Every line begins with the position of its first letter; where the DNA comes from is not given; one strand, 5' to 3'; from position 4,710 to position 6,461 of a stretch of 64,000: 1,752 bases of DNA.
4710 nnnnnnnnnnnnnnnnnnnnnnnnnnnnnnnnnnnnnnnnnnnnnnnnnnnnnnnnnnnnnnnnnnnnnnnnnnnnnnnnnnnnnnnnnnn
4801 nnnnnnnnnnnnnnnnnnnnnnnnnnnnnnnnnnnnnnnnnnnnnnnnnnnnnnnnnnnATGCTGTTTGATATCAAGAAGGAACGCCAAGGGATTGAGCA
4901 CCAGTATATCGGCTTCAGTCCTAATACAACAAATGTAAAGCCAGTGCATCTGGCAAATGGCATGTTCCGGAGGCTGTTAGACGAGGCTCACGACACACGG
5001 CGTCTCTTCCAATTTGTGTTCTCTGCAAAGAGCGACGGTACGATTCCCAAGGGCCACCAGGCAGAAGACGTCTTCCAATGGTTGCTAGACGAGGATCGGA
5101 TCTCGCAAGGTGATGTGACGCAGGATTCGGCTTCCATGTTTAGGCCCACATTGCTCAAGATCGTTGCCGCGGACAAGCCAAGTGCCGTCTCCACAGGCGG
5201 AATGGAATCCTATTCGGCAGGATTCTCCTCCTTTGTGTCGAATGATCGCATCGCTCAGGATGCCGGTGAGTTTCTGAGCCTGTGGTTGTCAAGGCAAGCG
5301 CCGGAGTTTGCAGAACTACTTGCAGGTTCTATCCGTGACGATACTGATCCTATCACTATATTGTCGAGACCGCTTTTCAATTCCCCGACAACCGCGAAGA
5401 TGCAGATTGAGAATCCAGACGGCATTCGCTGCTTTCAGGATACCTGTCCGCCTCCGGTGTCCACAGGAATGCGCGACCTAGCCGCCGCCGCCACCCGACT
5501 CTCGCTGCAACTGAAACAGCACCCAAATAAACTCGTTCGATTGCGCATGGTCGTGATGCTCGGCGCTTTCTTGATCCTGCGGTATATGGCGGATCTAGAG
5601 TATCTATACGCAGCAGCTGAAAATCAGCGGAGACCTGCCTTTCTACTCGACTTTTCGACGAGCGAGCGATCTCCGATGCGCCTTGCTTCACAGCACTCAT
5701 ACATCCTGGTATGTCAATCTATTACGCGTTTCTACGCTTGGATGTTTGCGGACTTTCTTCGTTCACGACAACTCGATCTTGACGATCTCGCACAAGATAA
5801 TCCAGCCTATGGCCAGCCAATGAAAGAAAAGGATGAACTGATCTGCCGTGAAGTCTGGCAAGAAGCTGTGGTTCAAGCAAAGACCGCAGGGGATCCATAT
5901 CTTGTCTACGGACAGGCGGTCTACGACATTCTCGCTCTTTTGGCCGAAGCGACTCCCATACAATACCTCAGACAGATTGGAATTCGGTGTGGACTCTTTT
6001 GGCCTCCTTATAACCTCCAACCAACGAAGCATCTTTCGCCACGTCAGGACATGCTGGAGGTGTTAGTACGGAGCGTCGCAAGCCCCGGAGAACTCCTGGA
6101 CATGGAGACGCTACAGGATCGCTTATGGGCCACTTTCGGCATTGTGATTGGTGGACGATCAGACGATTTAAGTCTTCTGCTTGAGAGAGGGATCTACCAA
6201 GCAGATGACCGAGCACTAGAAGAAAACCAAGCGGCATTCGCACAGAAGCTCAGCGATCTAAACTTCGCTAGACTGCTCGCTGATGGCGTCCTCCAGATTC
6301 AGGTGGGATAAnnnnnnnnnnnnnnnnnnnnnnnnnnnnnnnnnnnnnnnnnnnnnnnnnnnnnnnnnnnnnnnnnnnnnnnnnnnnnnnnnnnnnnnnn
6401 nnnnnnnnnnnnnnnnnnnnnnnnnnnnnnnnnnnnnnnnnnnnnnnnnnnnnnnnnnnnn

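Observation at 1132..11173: DruA-fused DndFGH-like three-gene defence operon with no modification module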

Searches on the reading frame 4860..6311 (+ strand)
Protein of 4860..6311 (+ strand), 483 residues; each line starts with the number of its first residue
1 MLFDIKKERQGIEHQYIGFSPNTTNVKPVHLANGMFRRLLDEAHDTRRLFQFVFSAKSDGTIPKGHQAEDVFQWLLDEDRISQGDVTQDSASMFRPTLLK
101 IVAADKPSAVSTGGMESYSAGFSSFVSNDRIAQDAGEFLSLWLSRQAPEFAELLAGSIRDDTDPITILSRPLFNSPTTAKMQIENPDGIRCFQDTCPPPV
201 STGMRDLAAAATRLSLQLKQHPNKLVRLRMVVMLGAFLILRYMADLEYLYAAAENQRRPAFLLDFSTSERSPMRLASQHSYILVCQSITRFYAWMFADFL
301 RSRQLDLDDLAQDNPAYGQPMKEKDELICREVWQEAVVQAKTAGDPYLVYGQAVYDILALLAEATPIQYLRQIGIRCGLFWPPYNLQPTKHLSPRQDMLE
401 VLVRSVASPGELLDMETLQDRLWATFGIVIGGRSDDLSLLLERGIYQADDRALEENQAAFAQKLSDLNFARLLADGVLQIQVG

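Call 3: search_protein_families(library=pfam, proteins=[window:4860-6311:+], max_evalue=0.01)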
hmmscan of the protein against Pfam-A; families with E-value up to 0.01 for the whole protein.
window:4860-6311:+ (483 aa): 0 families

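Call 4: search_protein_families(library=padloc, proteins=[window:4860-6311:+], max_evalue=0.01)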
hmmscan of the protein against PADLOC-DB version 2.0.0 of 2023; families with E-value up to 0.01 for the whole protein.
window:4860-6311:+ (483 aa): 1 family
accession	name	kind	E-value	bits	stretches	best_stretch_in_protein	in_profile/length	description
PDLC02799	SspG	-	3.4e-06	24.4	1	128-475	166-489/498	SspG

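Call 5: search_protein_families(library=ncbifam, proteins=[window:4860-6311:+], max_evalue=0.01)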
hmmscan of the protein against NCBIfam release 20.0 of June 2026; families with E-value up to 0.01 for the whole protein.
window:4860-6311:+ (483 aa): 0 families

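Call 32: search_solved_structures(query=window:4860-6311:+, max_evalue=1)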
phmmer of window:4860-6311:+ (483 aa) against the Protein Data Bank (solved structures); distinct sequences matched with E-value up to 1: 4.
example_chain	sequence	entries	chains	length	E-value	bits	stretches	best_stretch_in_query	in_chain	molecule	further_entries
8r6l_A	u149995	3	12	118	0.045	15.7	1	30-74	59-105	Candida glabrata strain CBS138 chromosome C complete sequence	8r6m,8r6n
8g4j_A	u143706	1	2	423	0.6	12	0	347-448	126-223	Importin subunit alpha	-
8gai_A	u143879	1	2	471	0.81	11.6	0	347-448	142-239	Importin subunit alpha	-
5v30_A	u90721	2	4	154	0.97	11.3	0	421-469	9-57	Transcriptional regulator | Crp/Fnr family transcriptional regulator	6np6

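Call 39: find_homologous_proteins(query=window:4860-6311:+, max_evalue=0.001)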
Query window:4860-6311:+ (483 aa): 96 proteins with E <= 0.001 among 8000 candidates.
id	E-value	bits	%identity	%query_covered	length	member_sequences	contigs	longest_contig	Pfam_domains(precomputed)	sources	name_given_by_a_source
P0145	0.0e+0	1090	100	100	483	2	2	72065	-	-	-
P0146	3.5e-286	967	89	100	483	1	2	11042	-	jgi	jgi:hypothetical protein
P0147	8.1e-252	854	79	100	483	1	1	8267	-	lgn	-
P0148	2.0e-243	826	76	100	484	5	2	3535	-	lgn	-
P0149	6.8e-234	795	75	100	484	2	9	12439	-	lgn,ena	-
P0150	1.4e-233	794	75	100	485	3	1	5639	-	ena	-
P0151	1.2e-230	784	71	100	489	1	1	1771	-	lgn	-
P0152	3.0e-230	783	73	100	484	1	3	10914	-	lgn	-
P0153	2.1e-223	760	69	100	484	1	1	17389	-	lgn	-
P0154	1.9e-219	747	69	100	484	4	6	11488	-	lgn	-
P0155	1.2e-217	741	68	100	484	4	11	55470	-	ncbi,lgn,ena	-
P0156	3.8e-215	733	69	100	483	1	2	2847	-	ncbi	-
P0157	6.5e-211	719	66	100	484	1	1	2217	-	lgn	-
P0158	6.5e-190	650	61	100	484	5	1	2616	-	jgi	-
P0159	2.4e-189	648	61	100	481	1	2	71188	-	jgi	jgi:hypothetical protein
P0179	4.7e-119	416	43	98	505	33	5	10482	PF26611.1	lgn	-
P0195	1.9e-112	394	42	99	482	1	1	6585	PF26611.1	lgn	-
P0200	2.3e-109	384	42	100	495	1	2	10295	PF26611.1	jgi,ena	jgi:hypothetical protein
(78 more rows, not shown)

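Call 43: search_protein_families(library=pfam, alignment_id=A2, max_evalue=0.01)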
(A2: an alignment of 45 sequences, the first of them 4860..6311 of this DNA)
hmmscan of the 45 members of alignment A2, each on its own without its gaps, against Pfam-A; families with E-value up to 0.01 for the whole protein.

A. member 1, window:4860-6311:+ (483 aa): 0 families

B. families by the number of members that match (of 45 scanned): 1 family
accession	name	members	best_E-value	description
PF25605.1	Phage_80a_gp11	1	0.0087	Phage 80a gp11 protein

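Call 46: search_protein_representatives(alignment_id=A2)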
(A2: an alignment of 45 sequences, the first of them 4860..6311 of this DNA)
Query: 45 sequences, 488 profile positions. Proteins with E-value up to 0.001 (for the whole library): 463; up to 1e-10: 271; up to 1e-30: 147. The best 150 are listed.
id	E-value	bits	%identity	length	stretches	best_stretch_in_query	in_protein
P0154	1.1e-203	693.9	-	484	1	1-483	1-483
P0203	1.5e-196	670.3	-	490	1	1-484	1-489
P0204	4.3e-194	662.3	-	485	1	7-485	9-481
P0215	1.1e-193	660.9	-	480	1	1-486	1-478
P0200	2.0e-192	656.7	-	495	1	1-485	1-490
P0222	2.3e-185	633.4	-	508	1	1-483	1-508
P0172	5.0e-178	609.3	-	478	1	1-482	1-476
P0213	5.9e-177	605.7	-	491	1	1-485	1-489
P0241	8.5e-177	605.2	-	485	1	4-485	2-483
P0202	1.5e-172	591.2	-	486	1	3-487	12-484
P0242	2.2e-171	587.4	-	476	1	4-485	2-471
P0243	1.2e-170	584.9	-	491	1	1-484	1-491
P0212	2.2e-168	577.4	-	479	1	4-484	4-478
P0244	7.8e-167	572.3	-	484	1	1-483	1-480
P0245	1.3e-164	565.0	-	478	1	1-484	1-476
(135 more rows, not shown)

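Call 47: predict_structure(alignment_id=A2)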
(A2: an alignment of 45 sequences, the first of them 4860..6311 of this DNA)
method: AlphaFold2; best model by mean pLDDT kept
length: 483 residues; sequences in the alignment: 45
mean_pLDDT: 88.9   pTM: 0.91
mean pLDDT of the five models: 88.9, 88.9, 88.1, 87.8, 87.3
residues with pLDDT >= 90: 316; 70-90: 130; 50-70: 28; < 50: 9
segments of 3 or more residues with pLDDT < 50: 107-114
pLDDT, mean of each block of 10 residues (from residue 1): 89 96 87 92 86 80 86 92 88 85 56 49 80 90 97 94 86 89 94 93 95 94 87 97 95 75 92 96 97 97 92 91 94 98 96 97 92 94 88 95 93 92 96 91 92 95 84 62 60
secondary structure, 60 per line:
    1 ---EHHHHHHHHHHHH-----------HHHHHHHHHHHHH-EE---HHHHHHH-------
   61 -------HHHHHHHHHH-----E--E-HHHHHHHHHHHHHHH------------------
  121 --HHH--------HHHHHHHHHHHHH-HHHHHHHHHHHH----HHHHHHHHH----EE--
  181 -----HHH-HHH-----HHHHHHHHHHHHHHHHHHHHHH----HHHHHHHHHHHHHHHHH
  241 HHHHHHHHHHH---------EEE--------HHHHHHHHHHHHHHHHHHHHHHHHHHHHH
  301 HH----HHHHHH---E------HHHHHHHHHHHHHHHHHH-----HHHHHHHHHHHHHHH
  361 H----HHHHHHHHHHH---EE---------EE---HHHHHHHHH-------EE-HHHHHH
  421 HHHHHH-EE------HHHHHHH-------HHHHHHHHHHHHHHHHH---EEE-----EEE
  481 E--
elements in order: H5-16 H28-40 H47-53 H68-77 H88-102 H134-146 H148-159 H164-172 H198-219 H224-251 E261-263 H272-302 H307-312 H323-340 H346-361 H366-376 H396-404 H415-426 H436-442 H450-466 E470-472 E478-481

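Call 50: search_protein_families(library=ncbifam, alignment_id=A4, max_evalue=0.001)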
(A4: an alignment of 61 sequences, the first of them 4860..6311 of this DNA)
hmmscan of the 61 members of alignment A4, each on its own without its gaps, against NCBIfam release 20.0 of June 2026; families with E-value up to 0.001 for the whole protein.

A. member 1, window:4860-6311:+ (483 aa): 0 families

B. families by the number of members that match (of 61 scanned): 1 family
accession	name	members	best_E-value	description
NF047733.1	antiphage_MADS7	19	1.9e-08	methylation-associated defense system protein MAD7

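Call 51: search_protein_families(library=padloc, alignment_id=A4, max_evalue=0.001)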
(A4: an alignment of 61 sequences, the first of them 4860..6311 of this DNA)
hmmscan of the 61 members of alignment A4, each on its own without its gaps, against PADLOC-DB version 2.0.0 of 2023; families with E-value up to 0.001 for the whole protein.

A. member 1, window:4860-6311:+ (483 aa): 1 family
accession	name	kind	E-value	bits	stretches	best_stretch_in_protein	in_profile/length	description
PDLC02799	SspG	-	3.4e-06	24.4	1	128-475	166-489/498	SspG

B. families by the number of members that match (of 61 scanned): 4 families
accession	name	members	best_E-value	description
PDLC02799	SspG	50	3.4e-18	SspG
PDLC02802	SspG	13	3.4e-11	SspG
PDLC02801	SspG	3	2e-07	SspG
PDLC02800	SspG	2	7.2e-09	SspG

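Call 52: fold_search(model_id=the predicted structure, library=pdb)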
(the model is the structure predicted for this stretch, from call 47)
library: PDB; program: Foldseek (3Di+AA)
matches with E <= 10: 96; with E <= 0.001: 0
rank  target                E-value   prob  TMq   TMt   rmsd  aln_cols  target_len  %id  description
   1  7exx                  2.4e-02  1.00  0.44  0.47   9.2       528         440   11  The structure of DndG (released 2022-06-01)
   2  8qkd                  9.0e-01  0.08  0.12  0.18  19.6       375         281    8  X-ray crystal structure of a de novo designed single-chain parallel coiled-coil alpha-helical barrel with 5 inner helice (released 2024-07-03)
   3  5mfe_A                9.8e-01  0.06  0.09  0.13  21.5       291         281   12  Designed armadillo repeat protein YIIIM5AII in complex with (RR)4 peptide (released 2017-09-13)
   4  9b8q_T                1.4e+00  0.02  0.10  0.10  26.0       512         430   11  Synaptic Vesicle V-ATPase with synaptophysin and SidK, State 3, peripheral stalks (released 2024-06-26)
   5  8uao_A                1.6e+00  0.04  0.10  0.16  20.7       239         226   11  DpHF18 filament (released 2024-04-10)
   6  5z96_B                1.9e+00  0.03  0.11  0.09  28.1       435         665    9  Structure of the mouse TRPC4 ion channel (released 2018-04-18)
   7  5z96_A                2.0e+00  0.03  0.11  0.08  28.5       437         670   10  Structure of the mouse TRPC4 ion channel (released 2018-04-18)
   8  9e8o_U                2.1e+00  0.02  0.11  0.08  22.8       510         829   10  Nub1/Fat10-processing human 26S proteasome bound to Txnl1 with Rpt2 at top of spiral staircase and partially unfolded  (released 2024-12-04)
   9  9bv1_U                2.5e+00  0.02  0.12  0.08  23.1       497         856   12  M2A Midnolin-Proteasome (translocating) (released 2025-06-11)
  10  4ffx_D                2.7e+00  0.02  0.09  0.10  31.8       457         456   11  Structural and Biochemical Characterization of Human Adenylosuccinate Lyase (ADSL) and the R303C ADSL Deficiency Assoc (released 2012-08-01)
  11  8tm9_A                2.8e+00  0.09  0.14  0.24  15.4       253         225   11  Computationally designed tunable C2 symmetric tandem repeat homodimer, D_3_633_8x bound to peptide (released 2024-12-11)
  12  8ppl_Iv               2.9e+00  0.03  0.11  0.12  23.8       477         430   10  MERS-CoV Nsp1 bound to the human 43S pre-initiation complex (released 2023-10-18)
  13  8pj5_y                2.9e+00  0.03  0.12  0.11  23.4       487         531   10  Structure of human 48S translation initiation complex after eIF2 release prior 60S subunit joining (48S-5) (released 2024-08-14)
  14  9fka_B                2.9e+00  0.02  0.10  0.12  24.0       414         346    9  Cryo-EM structure of the reduced cytochrome bd oxidase from M. tuberculosis (released 2025-02-12)
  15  7unh_B                3.3e+00  0.04  0.11  0.18  21.7       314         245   13  De novo designed chlorophyll dimer protein in apo state, SP2 (released 2023-04-19)
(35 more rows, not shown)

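Call 54: search_solved_structures(query=A4, max_evalue=1)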
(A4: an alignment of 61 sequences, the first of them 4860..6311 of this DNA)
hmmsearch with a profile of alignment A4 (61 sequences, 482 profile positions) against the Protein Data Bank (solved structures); distinct sequences matched with E-value up to 1: 6.
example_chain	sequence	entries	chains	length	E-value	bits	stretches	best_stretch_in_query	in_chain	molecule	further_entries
4v8p_BR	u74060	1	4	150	0.11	14.5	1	138-223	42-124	RPL23A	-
8wp0_A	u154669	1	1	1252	0.25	13.3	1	90-139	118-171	ABC transporter B family member 19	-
8woi_A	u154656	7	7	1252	0.25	13.3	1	90-139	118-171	ABC transporter B family member 19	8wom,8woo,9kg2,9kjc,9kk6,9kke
9ygm_LW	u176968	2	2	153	0.27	13.2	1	118-205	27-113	60S ribosomal protein uL23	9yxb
7bqq_A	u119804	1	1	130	0.35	12.8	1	288-376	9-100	Gogy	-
2lse_A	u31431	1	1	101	0.35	12.8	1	284-355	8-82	Four Helix Bundle Protein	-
